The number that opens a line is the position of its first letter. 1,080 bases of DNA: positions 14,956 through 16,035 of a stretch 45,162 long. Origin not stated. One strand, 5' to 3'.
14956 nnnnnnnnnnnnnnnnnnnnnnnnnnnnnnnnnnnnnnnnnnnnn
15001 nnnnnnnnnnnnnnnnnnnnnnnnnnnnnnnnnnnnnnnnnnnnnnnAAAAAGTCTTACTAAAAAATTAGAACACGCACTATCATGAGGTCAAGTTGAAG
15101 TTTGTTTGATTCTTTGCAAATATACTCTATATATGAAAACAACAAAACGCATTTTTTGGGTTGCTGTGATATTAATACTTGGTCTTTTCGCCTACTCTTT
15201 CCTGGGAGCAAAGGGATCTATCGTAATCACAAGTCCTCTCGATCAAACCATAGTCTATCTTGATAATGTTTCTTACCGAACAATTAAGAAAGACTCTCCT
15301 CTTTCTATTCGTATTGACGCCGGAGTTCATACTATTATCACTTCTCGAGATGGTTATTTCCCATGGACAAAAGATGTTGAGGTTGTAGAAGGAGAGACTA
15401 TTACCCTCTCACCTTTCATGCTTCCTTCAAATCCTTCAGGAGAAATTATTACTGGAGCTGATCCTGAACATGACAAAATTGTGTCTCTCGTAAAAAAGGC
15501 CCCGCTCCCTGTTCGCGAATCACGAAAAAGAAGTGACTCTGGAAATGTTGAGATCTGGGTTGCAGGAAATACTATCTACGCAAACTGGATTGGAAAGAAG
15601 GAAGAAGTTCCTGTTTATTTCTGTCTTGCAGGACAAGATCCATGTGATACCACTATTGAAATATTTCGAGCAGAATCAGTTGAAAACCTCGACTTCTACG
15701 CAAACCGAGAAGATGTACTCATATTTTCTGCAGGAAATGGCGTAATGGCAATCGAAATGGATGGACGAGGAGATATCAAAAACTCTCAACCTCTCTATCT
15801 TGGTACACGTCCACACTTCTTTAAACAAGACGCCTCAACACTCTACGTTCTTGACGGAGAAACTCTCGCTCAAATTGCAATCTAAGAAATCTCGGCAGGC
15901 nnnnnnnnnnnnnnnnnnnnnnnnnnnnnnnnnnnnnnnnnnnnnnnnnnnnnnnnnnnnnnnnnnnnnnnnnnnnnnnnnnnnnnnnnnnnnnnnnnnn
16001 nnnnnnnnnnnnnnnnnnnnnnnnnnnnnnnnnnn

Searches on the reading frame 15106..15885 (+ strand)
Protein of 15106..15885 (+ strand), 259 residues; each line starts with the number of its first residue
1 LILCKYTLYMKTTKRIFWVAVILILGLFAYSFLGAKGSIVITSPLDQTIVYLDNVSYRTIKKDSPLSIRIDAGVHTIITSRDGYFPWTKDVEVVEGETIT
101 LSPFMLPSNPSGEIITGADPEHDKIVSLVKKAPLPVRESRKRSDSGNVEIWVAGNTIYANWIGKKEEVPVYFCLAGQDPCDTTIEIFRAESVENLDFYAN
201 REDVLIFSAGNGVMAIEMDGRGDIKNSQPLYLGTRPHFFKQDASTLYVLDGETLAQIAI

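Call 72: search_protein_families(library=pfam, proteins=[window:15106-15885:+], max_evalue=0.001)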
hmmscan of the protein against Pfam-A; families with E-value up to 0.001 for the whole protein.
window:15106-15885:+ (259 aa): 1 family
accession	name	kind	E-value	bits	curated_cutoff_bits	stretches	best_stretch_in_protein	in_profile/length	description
PF08308.17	PEGA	-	2.3e-05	24.7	20.8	1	37-102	2-64/71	PEGA domain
